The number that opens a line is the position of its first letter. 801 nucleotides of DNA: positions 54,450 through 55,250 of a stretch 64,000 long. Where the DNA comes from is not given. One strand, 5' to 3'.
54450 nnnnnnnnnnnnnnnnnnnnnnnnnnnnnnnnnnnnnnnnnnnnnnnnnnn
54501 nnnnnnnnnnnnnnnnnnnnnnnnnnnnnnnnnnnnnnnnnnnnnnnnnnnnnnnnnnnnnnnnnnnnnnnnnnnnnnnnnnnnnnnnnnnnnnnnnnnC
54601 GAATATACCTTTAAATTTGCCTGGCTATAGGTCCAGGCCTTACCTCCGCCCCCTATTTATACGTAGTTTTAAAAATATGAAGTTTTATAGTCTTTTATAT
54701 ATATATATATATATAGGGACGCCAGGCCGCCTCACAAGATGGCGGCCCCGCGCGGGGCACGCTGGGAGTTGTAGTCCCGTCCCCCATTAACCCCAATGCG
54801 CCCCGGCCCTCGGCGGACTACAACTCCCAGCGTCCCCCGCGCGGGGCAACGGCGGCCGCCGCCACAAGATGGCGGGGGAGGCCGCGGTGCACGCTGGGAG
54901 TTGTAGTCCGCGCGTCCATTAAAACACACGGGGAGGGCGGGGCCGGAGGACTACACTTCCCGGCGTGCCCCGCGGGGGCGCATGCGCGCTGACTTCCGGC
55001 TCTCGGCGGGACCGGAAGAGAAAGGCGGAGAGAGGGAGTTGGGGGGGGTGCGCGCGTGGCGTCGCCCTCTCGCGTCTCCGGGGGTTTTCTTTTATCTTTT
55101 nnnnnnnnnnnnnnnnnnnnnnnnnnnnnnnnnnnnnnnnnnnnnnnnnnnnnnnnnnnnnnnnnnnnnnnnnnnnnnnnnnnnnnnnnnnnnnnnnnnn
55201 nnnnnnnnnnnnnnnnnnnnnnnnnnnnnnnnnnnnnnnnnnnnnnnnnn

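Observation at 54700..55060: SRRM2 promoter built from a duplicated ZNF143-SBS plus YY1 module with NRF1 and GABP sites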

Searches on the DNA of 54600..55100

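Call 54: search_rna_families(source=window, start=54600, end=55100, threshold=evalue, max_evalue=1, show_alignments=6)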
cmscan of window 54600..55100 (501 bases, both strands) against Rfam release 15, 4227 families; matches with E-value up to 1: 14.
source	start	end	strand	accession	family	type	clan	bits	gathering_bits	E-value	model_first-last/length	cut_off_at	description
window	54754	54837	+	RF03779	mir-1805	Gene; miRNA;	-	39.2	64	2.8e-07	1-84/84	no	mir-1805 microRNA precursor family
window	54748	54844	-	RF00926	MIR1151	Gene; miRNA;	-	35.2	90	0.00092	1-110/110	no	MIR1151 microRNA precursor family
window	54755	54838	-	RF03779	mir-1805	Gene; miRNA;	-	32.2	64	3.2e-05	1-84/84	no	mir-1805 microRNA precursor family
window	54815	54909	-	RF04264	mir-5408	Gene; miRNA;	-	31.5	90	0.0011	10-75/84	no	mir-5408 microRNA precursor family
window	54815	54909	+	RF04264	mir-5408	Gene; miRNA;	-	30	90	0.0026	10-75/84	no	mir-5408 microRNA precursor family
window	54816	54907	+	RF03240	MIR5534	Gene; miRNA;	-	28.9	79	0.0017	1-102/102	no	MIR5534 microRNA precursor family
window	54757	54835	-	RF03684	mir-1990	Gene; miRNA;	-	26.5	63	0.0007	1-75/75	no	mir-1990 microRNA precursor family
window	54757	54835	+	RF03684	mir-1990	Gene; miRNA;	-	26.2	63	0.00082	1-75/75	no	mir-1990 microRNA precursor family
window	54690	54873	-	RF02215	ZNFX1-AS1_1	Gene; lncRNA;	-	26.1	70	0.64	1-198/198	no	ZNFX1 antisense RNA 1 conserved region 1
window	54817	54907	+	RF03207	mir-3960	Gene; miRNA;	-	22.2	73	0.82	1-73/73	no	mir-3960 microRNA precursor family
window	54751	54841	+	RF01919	mir-1419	Gene; miRNA;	-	22.1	62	0.038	1-87/87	no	mir-1419 microRNA precursor family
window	54814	54908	+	RF03479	mir-324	Gene; miRNA;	-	20.1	70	0.084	1-83/83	no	mir-324 microRNA precursor family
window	54886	54969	+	RF03779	mir-1805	Gene; miRNA;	-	19.5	64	0.16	1-84/84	no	mir-1805 microRNA precursor family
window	54816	54858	-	RF03479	mir-324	Gene; miRNA;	-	18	70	0.34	1-83/83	no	mir-324 microRNA precursor family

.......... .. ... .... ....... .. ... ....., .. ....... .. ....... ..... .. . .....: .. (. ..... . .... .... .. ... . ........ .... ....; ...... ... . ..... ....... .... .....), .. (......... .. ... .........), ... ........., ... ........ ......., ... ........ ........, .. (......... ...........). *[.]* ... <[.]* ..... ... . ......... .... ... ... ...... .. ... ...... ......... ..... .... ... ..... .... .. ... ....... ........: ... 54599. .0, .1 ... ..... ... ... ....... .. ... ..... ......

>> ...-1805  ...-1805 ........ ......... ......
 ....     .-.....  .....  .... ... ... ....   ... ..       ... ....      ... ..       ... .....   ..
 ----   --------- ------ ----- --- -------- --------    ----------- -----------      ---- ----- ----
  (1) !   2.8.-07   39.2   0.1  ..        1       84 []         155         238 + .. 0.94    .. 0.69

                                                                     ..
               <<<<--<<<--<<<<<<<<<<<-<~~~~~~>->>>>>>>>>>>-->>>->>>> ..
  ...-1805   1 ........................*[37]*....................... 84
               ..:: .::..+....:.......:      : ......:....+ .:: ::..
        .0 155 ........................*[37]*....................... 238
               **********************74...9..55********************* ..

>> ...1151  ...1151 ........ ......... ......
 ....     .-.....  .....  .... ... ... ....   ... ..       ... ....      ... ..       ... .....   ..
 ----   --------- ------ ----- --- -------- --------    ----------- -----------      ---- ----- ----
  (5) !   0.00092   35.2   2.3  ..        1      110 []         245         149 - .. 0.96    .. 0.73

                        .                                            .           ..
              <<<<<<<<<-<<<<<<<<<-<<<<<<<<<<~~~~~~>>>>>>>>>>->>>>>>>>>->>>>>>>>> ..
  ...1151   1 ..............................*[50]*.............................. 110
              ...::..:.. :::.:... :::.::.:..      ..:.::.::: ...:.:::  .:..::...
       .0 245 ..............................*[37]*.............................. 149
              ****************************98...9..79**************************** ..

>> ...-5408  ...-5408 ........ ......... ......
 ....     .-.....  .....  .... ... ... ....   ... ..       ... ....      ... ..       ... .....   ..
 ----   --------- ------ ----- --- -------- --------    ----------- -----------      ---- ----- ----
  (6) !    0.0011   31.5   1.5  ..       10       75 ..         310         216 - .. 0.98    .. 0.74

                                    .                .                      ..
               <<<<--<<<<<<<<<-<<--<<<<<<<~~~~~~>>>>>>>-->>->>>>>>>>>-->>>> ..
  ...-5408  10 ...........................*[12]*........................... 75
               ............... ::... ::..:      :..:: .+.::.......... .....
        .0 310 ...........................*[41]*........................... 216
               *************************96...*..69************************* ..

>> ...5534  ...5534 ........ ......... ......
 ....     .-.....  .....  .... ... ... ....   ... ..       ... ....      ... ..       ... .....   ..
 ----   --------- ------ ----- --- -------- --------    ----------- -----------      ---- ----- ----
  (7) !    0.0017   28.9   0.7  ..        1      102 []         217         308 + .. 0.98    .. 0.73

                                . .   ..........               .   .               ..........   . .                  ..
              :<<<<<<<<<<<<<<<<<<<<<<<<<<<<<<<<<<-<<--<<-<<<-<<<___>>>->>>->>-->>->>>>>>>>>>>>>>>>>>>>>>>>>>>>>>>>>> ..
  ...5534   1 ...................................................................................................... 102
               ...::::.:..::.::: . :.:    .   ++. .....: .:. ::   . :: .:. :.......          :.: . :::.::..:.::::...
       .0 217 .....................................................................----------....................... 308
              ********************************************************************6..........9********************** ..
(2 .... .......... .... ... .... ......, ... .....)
